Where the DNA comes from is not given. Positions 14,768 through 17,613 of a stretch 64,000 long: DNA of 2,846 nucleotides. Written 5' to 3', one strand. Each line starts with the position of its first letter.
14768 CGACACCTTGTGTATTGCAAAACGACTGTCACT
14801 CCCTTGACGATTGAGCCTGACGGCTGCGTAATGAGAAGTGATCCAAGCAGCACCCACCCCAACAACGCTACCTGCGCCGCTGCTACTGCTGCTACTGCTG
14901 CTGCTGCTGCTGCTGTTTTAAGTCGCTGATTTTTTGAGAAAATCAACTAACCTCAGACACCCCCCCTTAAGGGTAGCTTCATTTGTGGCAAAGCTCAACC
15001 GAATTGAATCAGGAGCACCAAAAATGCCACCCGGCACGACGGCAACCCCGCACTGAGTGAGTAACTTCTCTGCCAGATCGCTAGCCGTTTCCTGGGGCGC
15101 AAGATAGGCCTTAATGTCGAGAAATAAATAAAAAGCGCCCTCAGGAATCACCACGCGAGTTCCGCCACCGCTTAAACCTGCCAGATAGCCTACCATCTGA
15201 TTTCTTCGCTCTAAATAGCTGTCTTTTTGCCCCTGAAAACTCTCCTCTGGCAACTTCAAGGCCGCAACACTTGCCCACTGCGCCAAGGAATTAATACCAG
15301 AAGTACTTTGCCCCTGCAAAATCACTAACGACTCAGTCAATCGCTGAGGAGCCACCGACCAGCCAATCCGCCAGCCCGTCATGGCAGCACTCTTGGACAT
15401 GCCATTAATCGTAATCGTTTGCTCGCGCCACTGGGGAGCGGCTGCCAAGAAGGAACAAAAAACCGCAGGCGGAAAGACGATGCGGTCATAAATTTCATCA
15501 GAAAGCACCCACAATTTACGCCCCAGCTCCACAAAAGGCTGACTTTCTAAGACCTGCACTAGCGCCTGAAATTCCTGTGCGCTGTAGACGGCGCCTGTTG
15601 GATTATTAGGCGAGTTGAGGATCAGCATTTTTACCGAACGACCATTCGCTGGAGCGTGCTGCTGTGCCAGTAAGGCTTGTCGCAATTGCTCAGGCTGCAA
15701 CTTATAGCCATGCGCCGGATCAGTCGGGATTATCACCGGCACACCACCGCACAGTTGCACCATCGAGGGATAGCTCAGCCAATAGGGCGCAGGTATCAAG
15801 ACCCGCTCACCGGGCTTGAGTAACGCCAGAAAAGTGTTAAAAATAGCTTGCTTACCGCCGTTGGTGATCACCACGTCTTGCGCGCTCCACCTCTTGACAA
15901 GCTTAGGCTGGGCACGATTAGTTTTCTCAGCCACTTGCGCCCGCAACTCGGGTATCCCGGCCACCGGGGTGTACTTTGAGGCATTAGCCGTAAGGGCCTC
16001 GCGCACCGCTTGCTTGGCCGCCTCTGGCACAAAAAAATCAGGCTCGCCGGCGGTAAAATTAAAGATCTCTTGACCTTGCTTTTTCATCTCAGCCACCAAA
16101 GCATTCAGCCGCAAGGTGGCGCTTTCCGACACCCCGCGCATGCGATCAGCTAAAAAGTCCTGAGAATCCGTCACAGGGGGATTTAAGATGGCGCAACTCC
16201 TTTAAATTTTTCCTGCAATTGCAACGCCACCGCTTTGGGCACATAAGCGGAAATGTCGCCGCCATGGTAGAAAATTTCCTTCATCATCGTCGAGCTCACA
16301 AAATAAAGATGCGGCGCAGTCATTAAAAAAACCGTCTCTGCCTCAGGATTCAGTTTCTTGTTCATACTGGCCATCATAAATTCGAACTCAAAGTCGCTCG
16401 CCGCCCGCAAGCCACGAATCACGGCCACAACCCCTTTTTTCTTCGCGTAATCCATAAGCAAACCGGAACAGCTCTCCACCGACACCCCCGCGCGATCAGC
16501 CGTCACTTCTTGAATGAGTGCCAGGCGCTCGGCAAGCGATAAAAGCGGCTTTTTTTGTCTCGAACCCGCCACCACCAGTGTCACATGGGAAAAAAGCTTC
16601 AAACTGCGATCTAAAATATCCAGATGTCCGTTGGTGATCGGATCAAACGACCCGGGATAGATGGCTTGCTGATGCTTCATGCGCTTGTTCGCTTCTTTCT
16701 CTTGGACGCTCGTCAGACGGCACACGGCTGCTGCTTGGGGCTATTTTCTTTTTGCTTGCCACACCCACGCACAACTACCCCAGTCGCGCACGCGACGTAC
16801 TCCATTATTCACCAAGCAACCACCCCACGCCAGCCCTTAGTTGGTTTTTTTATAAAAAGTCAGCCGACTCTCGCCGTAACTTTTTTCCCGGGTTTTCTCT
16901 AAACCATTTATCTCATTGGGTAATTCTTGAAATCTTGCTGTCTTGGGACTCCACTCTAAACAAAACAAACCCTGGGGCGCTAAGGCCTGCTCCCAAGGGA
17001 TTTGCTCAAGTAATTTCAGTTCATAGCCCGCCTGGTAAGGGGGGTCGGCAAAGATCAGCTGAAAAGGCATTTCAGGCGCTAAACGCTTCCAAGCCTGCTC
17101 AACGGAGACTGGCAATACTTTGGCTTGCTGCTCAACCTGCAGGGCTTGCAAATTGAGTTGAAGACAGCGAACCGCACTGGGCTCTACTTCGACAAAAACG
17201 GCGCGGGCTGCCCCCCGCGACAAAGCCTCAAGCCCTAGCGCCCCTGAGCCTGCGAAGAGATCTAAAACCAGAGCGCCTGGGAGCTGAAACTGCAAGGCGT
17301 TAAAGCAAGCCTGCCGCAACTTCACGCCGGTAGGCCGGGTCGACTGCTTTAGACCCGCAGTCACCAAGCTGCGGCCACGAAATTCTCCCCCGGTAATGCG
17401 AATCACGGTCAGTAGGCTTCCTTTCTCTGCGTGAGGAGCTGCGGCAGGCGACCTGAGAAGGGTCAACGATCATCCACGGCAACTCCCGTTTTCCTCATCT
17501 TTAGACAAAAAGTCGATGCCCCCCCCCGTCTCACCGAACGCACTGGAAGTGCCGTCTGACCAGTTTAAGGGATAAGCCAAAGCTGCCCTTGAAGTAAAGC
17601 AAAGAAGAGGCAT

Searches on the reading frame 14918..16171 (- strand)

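Call 14: search_protein_families(library=pfam, proteins=[window:14918-16171:-], max_evalue=0.001)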
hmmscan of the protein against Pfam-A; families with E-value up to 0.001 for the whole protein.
window:14918-16171:- (417 aa): 1 family
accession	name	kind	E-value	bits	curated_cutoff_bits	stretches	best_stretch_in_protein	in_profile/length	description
PF00155.27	Aminotran_1_2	-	1.5e-65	222.2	19.7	1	35-405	2-358/361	Aminotransferase class I and II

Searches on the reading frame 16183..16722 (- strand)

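Call 14: search_protein_families(library=pfam, proteins=[window:16183-16722:-], max_evalue=0.001)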
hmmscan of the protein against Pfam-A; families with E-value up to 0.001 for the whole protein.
window:16183-16722:- (179 aa): 1 family
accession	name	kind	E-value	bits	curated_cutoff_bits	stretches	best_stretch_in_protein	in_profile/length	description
PF01467.32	CTP_transf_like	-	1.9e-21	77.1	21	1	21-149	1-132/133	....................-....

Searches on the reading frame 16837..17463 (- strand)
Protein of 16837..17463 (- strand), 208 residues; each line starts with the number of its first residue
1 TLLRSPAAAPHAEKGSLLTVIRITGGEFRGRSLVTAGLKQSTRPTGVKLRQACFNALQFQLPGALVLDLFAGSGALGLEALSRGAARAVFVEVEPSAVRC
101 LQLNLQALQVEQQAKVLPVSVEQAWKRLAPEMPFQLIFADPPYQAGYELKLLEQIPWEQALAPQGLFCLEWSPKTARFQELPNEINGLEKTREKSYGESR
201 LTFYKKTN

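Call 14: search_protein_families(library=pfam, proteins=[window:16837-17463:-], max_evalue=0.001)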
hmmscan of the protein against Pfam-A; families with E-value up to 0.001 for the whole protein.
window:16837-17463:- (208 aa): 5 families
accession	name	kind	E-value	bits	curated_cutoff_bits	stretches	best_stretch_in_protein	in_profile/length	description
PF03602.21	Cons_hypoth95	-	3.4e-46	157.7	24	1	21-205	1-182/182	Conserved hypothetical protein 95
PF05175.20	MTS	-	2.1e-07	31.2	23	1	65-150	34-117/170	Methyltransferase small domain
PF06325.19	PrmA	-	7.2e-06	26.1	22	1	52-118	150-218/296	Ribosomal protein L11 methyltransferase (PrmA)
PF02475.24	TRM5-TYW2_MTfase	-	0.00014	22.2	28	1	62-118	36-93/164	TRM5/TYW2 methyltransferase domain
PF01555.25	N6_N4_Mtase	-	0.00049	20.6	26.7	0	61-84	180-203/221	DNA methylase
